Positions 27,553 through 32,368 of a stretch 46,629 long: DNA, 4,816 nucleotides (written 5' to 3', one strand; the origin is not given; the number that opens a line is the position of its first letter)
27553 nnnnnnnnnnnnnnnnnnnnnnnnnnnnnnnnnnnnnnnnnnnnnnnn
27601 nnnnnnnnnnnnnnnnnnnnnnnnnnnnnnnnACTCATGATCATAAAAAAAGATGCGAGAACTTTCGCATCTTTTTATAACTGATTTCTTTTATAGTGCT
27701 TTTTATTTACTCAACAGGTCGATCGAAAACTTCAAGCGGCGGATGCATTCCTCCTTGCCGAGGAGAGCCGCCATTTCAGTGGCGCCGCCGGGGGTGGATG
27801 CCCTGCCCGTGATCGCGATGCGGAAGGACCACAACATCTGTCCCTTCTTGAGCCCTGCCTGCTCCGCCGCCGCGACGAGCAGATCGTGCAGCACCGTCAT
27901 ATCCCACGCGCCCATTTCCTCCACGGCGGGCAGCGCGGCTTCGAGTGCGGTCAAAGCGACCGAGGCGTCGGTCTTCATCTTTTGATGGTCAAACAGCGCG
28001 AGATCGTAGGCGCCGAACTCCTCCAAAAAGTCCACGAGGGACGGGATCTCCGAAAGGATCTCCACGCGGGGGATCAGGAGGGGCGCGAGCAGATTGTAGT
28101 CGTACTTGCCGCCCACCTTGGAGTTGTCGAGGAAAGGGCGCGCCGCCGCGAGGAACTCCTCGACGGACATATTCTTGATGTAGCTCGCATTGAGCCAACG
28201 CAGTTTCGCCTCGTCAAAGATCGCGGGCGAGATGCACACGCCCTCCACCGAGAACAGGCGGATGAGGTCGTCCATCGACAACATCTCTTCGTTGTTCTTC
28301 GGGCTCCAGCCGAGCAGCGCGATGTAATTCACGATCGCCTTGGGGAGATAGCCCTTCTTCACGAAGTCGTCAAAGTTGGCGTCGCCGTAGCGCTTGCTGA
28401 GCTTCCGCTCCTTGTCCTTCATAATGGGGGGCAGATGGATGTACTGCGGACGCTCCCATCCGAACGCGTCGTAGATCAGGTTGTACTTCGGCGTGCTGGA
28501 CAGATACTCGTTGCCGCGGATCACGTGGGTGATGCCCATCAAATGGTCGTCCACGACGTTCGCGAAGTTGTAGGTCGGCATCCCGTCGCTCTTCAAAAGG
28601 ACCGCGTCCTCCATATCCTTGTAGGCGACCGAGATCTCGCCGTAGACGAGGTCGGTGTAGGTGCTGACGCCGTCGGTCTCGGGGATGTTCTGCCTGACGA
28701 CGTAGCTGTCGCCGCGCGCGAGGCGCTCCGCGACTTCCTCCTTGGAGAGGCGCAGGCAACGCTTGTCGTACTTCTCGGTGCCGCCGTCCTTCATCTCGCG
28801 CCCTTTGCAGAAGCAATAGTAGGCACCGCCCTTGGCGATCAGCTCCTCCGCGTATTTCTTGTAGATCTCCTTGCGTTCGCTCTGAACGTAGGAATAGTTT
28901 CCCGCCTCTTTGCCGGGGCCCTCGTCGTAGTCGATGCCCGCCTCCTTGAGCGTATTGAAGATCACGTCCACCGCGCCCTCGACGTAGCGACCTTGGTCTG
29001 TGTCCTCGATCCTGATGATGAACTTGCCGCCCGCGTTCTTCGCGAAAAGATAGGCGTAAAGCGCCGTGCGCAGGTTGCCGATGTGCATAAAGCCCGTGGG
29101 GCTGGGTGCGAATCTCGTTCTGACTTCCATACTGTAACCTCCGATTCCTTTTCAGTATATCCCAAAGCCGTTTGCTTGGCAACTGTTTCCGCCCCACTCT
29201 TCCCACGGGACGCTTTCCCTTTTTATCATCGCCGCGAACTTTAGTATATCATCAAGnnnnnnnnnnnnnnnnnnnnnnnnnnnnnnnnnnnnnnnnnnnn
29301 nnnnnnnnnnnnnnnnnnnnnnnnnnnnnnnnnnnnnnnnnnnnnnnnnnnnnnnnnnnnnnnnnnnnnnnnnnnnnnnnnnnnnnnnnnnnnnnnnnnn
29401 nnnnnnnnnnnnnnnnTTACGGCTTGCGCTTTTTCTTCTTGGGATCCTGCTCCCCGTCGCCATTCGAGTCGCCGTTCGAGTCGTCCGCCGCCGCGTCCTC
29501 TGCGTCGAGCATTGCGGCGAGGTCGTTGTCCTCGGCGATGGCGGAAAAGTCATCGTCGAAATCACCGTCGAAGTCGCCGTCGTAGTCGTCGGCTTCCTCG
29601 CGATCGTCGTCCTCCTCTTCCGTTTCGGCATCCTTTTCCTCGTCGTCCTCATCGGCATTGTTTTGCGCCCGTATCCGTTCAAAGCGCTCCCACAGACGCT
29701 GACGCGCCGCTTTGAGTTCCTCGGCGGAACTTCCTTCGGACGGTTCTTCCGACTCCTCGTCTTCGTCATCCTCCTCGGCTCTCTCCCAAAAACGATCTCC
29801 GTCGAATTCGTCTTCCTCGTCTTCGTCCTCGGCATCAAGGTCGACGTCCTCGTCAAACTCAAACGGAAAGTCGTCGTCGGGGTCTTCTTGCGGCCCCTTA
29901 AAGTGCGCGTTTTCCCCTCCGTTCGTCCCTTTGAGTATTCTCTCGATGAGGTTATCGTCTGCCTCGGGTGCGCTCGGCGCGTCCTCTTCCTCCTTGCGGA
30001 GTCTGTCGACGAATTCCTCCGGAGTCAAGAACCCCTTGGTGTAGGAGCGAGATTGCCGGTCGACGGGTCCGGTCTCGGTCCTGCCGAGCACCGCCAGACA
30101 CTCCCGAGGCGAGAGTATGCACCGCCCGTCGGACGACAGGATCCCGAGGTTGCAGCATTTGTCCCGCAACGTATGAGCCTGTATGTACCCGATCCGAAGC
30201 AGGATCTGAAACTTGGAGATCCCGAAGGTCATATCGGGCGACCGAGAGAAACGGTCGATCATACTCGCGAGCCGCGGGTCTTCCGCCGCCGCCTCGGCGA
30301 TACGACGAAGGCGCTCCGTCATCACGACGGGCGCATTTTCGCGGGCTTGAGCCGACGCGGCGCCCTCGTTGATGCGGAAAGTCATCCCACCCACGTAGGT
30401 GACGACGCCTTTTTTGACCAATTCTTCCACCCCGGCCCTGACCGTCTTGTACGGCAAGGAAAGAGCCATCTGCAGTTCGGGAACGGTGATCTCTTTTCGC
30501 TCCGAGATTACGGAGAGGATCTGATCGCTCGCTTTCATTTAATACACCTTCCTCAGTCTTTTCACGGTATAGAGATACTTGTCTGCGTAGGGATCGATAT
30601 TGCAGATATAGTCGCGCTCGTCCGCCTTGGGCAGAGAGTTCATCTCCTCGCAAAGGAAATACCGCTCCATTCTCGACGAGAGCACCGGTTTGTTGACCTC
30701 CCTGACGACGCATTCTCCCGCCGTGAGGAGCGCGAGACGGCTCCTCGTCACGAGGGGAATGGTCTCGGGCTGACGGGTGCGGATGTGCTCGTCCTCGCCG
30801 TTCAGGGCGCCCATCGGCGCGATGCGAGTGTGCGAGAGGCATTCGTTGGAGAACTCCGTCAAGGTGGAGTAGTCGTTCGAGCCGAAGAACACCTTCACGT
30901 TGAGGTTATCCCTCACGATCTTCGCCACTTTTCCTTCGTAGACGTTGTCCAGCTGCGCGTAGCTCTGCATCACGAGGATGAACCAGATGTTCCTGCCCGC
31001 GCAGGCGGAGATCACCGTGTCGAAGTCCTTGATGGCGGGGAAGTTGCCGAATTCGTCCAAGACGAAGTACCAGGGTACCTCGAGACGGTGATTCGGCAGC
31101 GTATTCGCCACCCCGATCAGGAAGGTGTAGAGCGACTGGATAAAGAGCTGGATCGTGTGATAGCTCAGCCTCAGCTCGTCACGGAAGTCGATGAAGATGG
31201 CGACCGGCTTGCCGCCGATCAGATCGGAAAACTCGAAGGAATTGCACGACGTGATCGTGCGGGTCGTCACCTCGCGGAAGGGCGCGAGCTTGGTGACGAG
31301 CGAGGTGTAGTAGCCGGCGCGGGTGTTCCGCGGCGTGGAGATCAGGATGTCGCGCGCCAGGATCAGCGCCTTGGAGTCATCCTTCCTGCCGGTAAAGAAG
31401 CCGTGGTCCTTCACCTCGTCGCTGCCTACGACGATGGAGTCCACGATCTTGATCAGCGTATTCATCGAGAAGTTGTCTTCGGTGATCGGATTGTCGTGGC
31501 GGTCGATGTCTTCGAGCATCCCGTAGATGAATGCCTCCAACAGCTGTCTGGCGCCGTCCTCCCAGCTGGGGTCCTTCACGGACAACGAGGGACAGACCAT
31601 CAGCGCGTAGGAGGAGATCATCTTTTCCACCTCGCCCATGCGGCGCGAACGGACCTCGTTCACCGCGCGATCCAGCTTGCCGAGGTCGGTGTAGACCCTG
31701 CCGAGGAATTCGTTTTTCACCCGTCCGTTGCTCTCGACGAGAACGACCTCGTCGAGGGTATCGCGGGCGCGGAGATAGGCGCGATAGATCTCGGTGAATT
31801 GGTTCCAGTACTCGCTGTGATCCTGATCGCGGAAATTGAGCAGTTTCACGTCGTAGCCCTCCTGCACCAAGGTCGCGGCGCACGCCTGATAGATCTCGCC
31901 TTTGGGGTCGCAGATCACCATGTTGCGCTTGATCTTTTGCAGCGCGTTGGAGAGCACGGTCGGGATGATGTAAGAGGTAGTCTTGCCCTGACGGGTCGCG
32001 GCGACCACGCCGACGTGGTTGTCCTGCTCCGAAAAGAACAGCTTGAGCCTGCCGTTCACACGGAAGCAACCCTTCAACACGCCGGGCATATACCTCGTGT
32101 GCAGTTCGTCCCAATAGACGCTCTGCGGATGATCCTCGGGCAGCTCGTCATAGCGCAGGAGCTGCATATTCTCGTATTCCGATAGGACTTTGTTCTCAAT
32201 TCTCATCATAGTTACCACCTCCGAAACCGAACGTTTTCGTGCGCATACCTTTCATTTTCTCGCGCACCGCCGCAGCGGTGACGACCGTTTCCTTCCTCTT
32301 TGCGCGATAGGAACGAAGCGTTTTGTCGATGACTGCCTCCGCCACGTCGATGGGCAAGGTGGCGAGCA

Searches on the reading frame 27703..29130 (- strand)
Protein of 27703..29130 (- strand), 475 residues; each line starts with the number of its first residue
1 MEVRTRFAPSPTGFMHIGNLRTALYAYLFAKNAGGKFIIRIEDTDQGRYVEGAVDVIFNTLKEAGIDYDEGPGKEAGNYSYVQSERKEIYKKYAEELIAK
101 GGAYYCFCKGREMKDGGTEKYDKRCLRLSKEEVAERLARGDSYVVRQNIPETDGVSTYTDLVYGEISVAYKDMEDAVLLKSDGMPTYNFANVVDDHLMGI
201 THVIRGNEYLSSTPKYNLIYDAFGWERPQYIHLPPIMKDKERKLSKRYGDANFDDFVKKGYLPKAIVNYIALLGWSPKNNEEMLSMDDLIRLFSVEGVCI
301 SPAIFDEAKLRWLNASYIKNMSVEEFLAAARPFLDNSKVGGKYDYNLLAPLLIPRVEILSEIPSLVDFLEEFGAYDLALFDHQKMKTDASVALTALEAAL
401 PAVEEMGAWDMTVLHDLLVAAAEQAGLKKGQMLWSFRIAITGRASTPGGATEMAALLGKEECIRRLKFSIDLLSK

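Call 62: search_protein_families(library=pfam, proteins=[window:27703-29130:-], max_evalue=0.00001)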
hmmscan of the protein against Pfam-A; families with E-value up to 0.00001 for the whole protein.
window:27703-29130:- (475 aa): 2 families
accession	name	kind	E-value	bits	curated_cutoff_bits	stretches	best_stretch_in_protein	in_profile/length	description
PF00749.27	tRNA-synt_1c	-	1.5e-95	320.1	23.4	1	2-312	1-314/314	tRNA synthetases class I (E and Q), catalytic domain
PF19269.4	Anticodon_2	-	2.9e-31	109.2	23.6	1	326-468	2-139/141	Anticodon binding domain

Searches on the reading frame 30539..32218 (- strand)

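Call 62: search_protein_families(library=pfam, proteins=[window:30539-32218:-], max_evalue=0.00001)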
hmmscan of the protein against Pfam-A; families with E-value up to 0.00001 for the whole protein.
window:30539-32218:- (559 aa): 3 families
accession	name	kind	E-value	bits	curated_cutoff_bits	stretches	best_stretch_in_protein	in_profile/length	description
PF02534.20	T4SS-DNA_transf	-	1.1e-40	140.3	20.1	1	58-526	44-451/468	Type IV secretory system Conjugative DNA transfer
PF12696.13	TraG-D_C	-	1.6e-21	76.9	22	1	382-495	1-121/126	TraM recognition site of TraD and TraG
PF10412.15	TrwB_AAD_bind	-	2.8e-12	46.7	20.5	1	374-511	238-380/387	Type IV secretion-system coupling protein DNA-binding domain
